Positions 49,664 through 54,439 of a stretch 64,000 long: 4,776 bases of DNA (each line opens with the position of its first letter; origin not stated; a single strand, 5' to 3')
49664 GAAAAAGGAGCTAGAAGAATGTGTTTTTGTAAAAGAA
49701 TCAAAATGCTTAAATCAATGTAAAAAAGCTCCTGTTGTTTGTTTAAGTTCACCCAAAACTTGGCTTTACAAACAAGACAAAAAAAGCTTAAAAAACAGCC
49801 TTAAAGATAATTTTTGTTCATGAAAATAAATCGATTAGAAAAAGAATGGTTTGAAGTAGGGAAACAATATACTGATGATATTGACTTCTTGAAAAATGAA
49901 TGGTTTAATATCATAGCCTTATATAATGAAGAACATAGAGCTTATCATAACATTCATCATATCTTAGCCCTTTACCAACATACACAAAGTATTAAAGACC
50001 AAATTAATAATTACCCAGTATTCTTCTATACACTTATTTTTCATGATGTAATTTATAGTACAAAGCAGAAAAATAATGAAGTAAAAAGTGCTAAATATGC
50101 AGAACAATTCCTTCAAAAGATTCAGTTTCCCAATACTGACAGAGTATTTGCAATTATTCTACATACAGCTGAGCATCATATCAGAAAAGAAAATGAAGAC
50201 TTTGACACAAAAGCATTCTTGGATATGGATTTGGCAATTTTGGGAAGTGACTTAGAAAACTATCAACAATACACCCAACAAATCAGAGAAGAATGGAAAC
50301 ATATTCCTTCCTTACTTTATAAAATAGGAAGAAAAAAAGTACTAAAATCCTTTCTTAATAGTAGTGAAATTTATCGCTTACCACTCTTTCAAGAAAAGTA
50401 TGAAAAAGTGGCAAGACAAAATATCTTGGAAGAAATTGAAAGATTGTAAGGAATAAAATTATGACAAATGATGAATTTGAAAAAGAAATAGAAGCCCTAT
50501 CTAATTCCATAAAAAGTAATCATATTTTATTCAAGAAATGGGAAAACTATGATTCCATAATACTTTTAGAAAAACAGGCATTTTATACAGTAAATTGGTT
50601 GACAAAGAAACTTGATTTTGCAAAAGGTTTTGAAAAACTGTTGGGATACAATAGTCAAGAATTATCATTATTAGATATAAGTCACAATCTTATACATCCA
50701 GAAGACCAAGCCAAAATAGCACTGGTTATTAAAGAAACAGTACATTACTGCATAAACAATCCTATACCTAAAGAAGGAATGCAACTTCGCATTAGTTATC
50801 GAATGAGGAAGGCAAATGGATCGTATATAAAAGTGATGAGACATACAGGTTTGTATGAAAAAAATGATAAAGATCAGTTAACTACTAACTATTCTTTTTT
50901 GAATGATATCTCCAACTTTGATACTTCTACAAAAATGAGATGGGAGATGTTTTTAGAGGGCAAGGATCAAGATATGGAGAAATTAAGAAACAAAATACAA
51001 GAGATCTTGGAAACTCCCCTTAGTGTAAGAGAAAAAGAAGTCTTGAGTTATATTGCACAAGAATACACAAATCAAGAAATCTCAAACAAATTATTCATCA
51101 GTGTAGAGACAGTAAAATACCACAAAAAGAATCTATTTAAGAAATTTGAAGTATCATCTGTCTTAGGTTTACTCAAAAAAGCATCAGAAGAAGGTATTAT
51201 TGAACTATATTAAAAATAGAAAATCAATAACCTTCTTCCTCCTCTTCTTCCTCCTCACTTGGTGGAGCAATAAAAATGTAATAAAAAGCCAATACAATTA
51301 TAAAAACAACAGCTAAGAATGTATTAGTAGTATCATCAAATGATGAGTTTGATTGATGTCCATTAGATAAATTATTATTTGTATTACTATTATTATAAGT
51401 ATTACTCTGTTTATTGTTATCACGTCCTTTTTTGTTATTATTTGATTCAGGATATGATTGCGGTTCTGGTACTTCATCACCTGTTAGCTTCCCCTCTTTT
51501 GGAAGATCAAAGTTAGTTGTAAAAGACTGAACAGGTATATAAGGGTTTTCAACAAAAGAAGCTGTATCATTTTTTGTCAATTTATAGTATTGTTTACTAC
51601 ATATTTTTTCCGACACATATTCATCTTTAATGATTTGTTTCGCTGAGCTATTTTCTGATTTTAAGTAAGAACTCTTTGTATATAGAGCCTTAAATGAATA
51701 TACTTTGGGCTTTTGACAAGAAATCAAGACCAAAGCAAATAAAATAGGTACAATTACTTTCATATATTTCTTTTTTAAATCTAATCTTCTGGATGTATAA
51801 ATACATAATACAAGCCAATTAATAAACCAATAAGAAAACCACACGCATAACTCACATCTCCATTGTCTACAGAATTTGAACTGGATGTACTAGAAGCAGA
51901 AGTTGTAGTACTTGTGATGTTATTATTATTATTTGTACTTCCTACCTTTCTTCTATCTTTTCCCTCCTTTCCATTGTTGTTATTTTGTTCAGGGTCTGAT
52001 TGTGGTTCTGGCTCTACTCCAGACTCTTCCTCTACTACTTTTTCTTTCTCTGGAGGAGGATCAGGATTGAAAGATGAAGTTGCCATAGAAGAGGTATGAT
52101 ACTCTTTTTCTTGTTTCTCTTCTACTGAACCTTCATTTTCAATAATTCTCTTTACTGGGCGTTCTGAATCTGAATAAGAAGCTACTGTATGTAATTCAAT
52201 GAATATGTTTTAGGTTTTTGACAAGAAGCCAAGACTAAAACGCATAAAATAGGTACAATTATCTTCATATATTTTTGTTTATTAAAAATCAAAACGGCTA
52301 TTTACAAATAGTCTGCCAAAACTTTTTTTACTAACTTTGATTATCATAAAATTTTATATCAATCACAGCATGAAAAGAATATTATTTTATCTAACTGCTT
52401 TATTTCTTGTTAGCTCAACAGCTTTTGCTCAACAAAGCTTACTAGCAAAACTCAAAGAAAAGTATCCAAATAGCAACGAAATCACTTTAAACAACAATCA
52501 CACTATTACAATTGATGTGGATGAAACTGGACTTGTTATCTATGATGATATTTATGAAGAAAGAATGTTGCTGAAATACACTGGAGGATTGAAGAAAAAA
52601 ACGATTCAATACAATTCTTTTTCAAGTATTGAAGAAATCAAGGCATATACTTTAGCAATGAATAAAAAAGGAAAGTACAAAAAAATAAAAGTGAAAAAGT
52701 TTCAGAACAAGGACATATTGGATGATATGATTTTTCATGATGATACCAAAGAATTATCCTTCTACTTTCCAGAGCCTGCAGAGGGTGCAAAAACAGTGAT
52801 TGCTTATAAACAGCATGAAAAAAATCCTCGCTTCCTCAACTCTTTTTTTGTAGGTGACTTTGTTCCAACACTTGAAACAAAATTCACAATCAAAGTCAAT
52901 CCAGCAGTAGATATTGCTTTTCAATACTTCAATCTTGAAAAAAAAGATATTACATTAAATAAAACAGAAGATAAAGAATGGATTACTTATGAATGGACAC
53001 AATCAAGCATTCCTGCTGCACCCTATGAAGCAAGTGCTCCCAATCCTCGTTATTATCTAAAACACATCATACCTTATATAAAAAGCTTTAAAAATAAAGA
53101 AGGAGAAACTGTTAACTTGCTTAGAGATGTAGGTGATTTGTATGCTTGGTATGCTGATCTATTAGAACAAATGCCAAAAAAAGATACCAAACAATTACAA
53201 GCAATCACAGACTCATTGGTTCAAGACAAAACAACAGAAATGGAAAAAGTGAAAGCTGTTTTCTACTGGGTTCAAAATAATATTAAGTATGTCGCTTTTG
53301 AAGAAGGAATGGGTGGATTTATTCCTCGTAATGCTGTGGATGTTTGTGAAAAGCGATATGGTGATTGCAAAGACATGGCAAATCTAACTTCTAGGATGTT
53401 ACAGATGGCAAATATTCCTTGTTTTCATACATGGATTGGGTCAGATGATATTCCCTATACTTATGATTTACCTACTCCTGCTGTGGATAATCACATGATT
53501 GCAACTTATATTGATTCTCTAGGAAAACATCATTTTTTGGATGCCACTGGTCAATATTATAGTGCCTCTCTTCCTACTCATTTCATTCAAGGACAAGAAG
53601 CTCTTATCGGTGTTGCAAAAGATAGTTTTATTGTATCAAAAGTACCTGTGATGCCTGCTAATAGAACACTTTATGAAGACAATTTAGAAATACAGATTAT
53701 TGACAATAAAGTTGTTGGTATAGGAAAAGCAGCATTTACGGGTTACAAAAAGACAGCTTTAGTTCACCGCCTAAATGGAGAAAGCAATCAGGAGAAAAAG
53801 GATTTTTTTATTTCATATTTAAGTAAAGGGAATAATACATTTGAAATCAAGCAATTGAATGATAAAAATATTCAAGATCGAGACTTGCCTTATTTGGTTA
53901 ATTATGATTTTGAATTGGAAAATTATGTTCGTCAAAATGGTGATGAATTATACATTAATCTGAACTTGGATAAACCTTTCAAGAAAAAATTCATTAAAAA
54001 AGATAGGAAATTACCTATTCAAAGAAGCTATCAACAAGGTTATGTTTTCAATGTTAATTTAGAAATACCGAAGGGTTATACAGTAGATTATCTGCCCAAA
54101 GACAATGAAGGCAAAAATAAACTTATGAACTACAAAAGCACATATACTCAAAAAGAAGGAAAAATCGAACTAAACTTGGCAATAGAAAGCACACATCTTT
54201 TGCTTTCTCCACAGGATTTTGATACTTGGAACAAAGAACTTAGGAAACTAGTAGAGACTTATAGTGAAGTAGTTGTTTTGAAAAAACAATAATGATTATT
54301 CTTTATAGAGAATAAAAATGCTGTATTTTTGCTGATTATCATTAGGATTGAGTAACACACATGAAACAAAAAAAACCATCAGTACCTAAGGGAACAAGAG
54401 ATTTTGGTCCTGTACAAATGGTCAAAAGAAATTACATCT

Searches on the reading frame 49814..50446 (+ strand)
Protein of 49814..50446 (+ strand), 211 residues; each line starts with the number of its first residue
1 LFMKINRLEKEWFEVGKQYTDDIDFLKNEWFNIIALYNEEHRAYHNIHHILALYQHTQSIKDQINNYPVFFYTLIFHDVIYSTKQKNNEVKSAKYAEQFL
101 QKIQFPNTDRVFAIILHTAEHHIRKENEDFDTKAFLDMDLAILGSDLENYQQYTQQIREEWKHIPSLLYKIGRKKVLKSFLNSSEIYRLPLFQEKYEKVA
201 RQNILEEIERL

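Call 65: search_protein_families(library=pfam, proteins=[window:49814-50446:+], max_evalue=0.001)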
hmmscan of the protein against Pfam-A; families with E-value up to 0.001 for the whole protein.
window:49814-50446:+ (211 aa): 0 families

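Call 74: search_solved_structures(query=window:49814-50446:+, max_evalue=1)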
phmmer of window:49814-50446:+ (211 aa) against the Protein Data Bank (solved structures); distinct sequences matched with E-value up to 1: 0.

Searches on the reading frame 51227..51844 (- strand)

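Call 71: search_protein_families(library=pfam, proteins=[window:51227-51844:-], max_evalue=0.01)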
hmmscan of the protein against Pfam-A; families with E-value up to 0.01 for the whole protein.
window:51227-51844:- (206 aa): 1 family
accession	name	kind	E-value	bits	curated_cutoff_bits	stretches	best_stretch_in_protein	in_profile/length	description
PF06024.17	Orf78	-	0.0085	16.8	29.4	0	134-199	27-93/101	Orf78 (ac78)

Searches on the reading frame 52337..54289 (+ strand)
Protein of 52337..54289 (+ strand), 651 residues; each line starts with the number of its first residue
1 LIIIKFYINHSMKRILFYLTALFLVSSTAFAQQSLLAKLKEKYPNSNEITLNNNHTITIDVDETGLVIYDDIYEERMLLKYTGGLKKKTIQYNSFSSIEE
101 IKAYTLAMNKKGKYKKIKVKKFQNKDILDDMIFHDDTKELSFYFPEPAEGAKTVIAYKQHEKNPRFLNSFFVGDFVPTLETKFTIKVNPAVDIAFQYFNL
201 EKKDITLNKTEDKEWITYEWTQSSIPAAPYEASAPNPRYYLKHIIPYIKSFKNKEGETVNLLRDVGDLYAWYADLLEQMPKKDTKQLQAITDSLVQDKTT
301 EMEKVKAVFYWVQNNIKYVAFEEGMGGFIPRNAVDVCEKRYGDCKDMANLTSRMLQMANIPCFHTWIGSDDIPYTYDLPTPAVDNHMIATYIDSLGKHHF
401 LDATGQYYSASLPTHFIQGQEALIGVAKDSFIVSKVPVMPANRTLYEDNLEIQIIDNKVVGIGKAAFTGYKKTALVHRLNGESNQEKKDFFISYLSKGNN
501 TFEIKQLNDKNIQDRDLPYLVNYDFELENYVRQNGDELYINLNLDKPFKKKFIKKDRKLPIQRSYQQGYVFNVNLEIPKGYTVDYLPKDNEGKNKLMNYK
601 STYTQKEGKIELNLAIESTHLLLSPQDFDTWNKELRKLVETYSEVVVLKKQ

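Call 71: search_protein_families(library=pfam, proteins=[window:52337-54289:+], max_evalue=0.01)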
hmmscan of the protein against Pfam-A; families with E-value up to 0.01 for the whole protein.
window:52337-54289:+ (651 aa): 3 families
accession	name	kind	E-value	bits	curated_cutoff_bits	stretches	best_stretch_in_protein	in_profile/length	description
PF12969.12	DUF3857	-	4.6e-13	50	24.6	1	89-228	28-169/170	Domain of Unknown Function with PDB structure (DUF3857)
PF01841.26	Transglut_core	-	1.4e-09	38.6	23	1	289-362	2-72/108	Transglutaminase-like superfamily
PF04473.18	DUF553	-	0.00011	22.2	20.5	1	286-360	2-80/140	Transglutaminase-like domain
